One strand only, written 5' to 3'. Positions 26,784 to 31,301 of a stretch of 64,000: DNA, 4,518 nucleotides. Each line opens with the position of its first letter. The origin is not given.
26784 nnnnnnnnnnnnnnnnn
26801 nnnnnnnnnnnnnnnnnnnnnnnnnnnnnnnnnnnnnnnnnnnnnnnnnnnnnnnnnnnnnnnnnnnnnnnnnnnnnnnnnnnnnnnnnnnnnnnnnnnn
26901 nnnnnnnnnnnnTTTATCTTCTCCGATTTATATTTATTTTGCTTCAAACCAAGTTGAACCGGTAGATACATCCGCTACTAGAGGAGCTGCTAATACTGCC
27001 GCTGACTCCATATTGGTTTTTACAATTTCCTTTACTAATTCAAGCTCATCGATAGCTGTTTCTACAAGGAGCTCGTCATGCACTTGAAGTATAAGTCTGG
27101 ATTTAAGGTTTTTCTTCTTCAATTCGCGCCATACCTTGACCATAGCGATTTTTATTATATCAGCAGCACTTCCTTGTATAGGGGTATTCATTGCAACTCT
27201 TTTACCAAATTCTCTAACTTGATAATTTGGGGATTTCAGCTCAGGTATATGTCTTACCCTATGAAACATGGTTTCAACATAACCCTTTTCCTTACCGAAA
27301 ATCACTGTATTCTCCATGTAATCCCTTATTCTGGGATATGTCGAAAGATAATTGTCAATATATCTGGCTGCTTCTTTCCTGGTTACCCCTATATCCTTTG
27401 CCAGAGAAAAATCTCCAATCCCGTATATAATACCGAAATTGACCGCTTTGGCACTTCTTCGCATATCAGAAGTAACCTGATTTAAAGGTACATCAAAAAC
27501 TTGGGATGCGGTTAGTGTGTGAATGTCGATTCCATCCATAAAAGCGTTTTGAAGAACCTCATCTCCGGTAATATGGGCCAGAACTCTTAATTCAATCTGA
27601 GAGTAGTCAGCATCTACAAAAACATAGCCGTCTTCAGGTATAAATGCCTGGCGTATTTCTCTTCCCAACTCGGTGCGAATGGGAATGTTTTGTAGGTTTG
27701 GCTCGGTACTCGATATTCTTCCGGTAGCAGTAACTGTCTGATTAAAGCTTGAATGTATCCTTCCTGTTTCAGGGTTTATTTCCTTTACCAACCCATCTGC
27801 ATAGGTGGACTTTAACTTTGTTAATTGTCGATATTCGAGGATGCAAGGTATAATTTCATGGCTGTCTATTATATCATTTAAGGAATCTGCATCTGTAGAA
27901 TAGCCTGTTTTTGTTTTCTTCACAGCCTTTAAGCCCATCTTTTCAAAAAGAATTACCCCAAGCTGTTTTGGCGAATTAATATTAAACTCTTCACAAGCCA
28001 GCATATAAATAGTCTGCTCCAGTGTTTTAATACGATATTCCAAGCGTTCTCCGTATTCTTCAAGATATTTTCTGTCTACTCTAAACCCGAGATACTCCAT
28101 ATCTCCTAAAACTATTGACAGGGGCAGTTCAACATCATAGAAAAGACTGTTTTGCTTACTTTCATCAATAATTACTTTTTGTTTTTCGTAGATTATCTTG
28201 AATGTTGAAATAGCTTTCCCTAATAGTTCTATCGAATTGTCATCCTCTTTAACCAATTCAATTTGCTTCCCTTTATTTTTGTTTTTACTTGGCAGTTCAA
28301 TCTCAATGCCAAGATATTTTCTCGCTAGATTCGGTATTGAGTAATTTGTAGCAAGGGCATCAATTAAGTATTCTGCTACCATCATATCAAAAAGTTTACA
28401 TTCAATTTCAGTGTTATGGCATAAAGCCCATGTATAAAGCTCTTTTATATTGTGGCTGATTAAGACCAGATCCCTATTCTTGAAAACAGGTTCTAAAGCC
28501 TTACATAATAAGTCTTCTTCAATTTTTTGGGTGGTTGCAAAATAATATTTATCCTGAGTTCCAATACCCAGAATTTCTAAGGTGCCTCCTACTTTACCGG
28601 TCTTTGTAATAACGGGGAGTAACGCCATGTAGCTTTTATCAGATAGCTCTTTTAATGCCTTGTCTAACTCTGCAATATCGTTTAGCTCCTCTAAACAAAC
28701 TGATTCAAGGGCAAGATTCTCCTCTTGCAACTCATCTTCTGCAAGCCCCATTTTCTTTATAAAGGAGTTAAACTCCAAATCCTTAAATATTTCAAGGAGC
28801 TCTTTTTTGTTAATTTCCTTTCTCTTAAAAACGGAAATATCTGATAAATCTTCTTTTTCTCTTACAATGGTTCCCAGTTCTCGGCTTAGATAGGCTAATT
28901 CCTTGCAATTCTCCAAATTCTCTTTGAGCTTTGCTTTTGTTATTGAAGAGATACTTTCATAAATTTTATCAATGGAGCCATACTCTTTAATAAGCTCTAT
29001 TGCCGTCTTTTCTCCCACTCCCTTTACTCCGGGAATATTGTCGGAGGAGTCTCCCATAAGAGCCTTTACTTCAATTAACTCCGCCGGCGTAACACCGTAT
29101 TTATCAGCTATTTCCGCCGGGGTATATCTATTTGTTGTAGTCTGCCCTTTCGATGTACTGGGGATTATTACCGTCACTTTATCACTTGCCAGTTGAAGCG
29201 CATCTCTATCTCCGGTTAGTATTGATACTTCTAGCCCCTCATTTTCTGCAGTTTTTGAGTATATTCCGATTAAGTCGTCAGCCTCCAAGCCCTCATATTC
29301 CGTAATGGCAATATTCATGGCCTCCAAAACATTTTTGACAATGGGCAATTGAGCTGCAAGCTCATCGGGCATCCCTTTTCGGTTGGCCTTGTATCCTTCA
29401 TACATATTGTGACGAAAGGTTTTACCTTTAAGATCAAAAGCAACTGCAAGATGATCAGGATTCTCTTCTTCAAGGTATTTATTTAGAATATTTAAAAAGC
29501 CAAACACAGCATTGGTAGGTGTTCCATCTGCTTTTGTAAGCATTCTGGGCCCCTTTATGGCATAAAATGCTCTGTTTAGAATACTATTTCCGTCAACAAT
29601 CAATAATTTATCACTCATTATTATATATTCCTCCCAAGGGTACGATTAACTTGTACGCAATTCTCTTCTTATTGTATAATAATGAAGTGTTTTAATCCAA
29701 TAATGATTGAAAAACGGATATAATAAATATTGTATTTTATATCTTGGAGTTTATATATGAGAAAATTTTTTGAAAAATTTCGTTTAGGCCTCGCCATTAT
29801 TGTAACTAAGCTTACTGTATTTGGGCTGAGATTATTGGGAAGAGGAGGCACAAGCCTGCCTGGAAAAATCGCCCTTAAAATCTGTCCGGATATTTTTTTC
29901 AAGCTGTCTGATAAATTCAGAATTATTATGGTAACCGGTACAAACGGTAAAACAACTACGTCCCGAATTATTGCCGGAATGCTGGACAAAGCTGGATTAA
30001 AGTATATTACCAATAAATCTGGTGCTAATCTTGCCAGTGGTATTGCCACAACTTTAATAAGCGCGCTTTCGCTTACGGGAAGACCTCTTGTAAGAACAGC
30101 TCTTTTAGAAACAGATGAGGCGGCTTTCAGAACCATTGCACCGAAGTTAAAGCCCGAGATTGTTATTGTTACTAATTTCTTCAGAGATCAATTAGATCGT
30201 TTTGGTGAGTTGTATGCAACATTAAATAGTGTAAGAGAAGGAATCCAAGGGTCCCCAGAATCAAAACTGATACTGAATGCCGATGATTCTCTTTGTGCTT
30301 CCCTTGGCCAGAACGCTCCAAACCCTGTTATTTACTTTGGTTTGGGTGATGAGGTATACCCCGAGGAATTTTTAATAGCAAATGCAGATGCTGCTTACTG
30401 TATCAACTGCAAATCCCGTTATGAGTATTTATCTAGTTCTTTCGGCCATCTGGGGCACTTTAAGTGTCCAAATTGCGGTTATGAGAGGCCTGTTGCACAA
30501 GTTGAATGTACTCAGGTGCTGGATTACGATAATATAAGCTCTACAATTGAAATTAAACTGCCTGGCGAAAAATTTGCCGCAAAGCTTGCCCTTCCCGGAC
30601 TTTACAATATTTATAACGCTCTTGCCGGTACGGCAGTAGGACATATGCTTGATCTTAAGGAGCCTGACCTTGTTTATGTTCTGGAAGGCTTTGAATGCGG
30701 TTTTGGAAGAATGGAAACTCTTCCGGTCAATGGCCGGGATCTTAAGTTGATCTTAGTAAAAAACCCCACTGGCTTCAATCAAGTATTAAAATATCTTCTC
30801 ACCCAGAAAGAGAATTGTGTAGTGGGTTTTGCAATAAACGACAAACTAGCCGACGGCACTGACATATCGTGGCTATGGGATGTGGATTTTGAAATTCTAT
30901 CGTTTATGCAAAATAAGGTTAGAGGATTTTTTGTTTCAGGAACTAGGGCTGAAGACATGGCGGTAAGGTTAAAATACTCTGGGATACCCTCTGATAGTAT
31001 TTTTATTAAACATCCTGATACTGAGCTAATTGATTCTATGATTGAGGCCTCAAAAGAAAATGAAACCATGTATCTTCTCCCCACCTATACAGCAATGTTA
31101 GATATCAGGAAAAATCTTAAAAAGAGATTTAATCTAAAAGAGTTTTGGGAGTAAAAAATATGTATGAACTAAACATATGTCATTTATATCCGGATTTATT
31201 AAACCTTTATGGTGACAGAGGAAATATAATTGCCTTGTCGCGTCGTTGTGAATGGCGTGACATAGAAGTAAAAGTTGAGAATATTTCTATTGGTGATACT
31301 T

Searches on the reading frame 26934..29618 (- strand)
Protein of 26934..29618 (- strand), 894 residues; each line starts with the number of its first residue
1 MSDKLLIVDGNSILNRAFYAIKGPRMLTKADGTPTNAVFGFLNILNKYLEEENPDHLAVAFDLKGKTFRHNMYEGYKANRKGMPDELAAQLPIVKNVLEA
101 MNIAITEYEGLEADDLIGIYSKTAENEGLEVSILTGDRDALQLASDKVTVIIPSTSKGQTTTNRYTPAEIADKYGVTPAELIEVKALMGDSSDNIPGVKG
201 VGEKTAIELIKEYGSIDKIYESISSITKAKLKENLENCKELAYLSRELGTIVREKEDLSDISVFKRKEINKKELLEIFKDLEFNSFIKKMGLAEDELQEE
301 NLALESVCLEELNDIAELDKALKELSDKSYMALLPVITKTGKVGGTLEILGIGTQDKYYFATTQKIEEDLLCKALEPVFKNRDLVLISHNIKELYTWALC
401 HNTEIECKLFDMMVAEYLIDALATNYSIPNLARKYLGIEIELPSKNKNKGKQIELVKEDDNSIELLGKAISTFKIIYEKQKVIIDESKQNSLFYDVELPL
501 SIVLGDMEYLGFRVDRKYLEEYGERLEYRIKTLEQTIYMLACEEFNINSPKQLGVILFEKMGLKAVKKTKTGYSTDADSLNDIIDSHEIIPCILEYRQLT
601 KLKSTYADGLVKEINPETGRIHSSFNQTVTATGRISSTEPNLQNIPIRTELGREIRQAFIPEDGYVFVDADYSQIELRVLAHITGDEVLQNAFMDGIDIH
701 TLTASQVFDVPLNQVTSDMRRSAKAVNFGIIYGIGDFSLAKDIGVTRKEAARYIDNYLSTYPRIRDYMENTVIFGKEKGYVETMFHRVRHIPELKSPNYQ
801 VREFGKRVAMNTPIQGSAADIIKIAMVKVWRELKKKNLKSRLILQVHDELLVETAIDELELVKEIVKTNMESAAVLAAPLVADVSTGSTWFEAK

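Call 7: search_protein_families(library=pfam, proteins=[window:26934-29618:-], max_evalue=0.001)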
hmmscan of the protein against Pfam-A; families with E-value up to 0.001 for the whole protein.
window:26934-29618:- (894 aa): 5 families
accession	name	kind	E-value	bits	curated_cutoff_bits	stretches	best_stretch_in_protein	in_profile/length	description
PF00476.26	DNA_pol_A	-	1.1e-163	545.1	34.3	1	517-891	2-380/381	DNA polymerase family A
PF02739.22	5_3_exonuc_N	-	6.7e-60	202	34.3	1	4-175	1-164/164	5'-3' exonuclease, N-terminal resolvase-like domain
PF01367.25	5_3_exonuc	-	4.4e-30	104.5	40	1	176-270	1-95/97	5'-3' exonuclease, C-terminal SAM fold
PF01612.26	DNA_pol_A_exo1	-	5.1e-07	30.1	23.6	1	345-451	39-143/173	3'-5' exonuclease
PF22619.2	DNA_polI_exo1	-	0.00029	21.1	27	1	350-452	18-117/140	DNA polymerase I, ribonuclease H-like domain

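Call 65: list_cluster_members(proteins=[window:26937-29618:-, window:21464-23140:-, window:24833-25759:-, window:11000-12475:+, window:12771-21146:-])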
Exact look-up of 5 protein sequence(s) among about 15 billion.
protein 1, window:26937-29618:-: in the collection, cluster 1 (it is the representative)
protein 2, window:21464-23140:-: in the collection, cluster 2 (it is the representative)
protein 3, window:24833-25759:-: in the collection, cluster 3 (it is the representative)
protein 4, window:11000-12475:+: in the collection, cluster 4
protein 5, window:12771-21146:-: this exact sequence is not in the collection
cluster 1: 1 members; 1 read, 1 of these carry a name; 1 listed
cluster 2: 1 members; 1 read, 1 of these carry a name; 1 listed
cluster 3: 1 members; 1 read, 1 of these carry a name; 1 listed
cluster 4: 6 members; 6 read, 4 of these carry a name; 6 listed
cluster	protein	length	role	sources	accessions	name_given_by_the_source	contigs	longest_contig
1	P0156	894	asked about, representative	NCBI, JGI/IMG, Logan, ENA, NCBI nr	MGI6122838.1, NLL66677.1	MAG: DNA polymerase I [Acetivibrionales bacterium] | DNA polymerase-1 | DNA polymerase I [Clostridiaceae bacterium]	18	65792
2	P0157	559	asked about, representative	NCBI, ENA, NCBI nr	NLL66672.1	MAG: ribonuclease J [Clostridiaceae bacterium] | ribonuclease J [Clostridiaceae bacterium]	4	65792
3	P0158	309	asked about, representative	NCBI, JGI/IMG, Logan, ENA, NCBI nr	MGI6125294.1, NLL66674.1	MAG: class II fructose-1,6-bisphosphate aldolase [Acetivibrionales bacterium] | fructose-bisphosphate aldolase class II | class II fructose-1,6-bisphosphate aldolase [Clostridiaceae bacterium]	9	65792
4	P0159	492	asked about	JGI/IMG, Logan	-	DNA-binding CsgD family transcriptional regulator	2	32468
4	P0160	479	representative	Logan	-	-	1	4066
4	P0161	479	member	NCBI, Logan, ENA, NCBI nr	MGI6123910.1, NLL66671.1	MAG: helix-turn-helix domain-containing protein [Acetivibrionales bacterium] | helix-turn-helix transcriptional regulator [Clostridiaceae bacterium]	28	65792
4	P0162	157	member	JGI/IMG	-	hypothetical protein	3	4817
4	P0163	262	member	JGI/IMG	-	DNA-binding CsgD family transcriptional regulator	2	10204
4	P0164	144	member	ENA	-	-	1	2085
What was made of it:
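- The NCBI accessions of the two flanking genes are consecutive, which suggests the public record carries no protein for it (call 65).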

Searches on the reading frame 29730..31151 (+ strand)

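Call 93: search_protein_families(library=pfam, proteins=[window:29730-31151:+], max_evalue=0.00001)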
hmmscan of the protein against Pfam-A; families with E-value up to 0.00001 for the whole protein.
window:29730-31151:+ (474 aa): 2 families
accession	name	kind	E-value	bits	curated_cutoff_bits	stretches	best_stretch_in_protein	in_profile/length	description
PF08353.15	MurT_C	-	4.1e-36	123.8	25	1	342-456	1-110/110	MurT ligase C-terminal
PF08245.18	Mur_ligase_M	-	2.2e-19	70.6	24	1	68-220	1-164/200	Mur ligase middle domain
